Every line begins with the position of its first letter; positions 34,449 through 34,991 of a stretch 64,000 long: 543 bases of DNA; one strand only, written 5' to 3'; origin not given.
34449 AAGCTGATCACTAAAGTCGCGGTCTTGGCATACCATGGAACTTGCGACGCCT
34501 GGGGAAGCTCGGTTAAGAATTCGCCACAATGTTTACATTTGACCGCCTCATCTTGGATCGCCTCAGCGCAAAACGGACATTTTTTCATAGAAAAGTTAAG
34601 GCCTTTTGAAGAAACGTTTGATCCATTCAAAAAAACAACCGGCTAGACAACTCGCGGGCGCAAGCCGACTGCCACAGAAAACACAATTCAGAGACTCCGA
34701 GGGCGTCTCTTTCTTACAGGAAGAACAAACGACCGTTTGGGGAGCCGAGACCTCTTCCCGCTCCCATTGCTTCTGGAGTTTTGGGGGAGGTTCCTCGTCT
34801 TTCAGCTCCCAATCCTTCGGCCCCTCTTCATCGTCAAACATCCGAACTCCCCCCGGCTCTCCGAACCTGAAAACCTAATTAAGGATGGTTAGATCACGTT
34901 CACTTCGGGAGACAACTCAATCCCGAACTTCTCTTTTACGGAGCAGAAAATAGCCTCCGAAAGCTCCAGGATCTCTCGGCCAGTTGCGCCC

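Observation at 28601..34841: Operon: two zinc-ribbon proteins, then a small secreted protein, then a 1733-aa Ig-repeat protein with a novel central domain and a highly charged coiled-coil C-terminus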

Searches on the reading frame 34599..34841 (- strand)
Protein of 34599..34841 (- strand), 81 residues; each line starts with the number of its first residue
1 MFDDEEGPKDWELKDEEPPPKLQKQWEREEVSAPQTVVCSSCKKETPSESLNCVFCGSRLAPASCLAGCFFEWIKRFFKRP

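Call 4: search_protein_families(library=pfam, proteins=[window:34599-34841:-], max_evalue=1)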
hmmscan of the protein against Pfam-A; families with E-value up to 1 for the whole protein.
window:34599-34841:- (81 aa): 4 families
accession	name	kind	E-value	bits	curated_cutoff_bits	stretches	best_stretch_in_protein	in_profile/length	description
PF12773.13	DZR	-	0.018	15.7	27.3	1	39-66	1-28/45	Double zinc ribbon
PF24317.1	PSI_Plexin-B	-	0.11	12.8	27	1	39-65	9-31/33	Plexin-B, PSI domain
PF01155.25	HypA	-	0.2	12.2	28.9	1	32-59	66-95/112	Hydrogenase/urease nickel incorporation, metallochaperone, hypA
PF25122.1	DUF7815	-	0.22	11.9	25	1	48-58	16-26/27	Domain of unknown function (DUF7815)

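Call 5: search_protein_families(library=ncbifam, proteins=[window:34599-34841:-], max_evalue=1)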
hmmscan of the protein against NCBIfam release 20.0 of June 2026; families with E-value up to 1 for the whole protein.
window:34599-34841:- (81 aa): 1 family
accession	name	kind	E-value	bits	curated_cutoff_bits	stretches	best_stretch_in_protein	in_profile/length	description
NF011149.0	PRK14559.1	equivalog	0.5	9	374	1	37-66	2-31/642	serine/threonine phosphatase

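Call 41: search_protein_families(library=phrogs, proteins=[window:34599-34841:-], max_evalue=1)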
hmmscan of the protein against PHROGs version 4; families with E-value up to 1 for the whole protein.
window:34599-34841:- (81 aa): 2 families
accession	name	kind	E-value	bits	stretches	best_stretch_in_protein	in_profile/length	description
phrog_16564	-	unknown function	0.19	12.6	1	32-60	90-118/154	-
phrog_9700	-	unknown function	0.71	9.7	1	35-60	5-30/483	-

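Call 42: search_protein_families(library=padloc, proteins=[window:34599-34841:-], max_evalue=1)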
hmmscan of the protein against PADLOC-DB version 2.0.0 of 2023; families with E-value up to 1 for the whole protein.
window:34599-34841:- (81 aa): 0 families
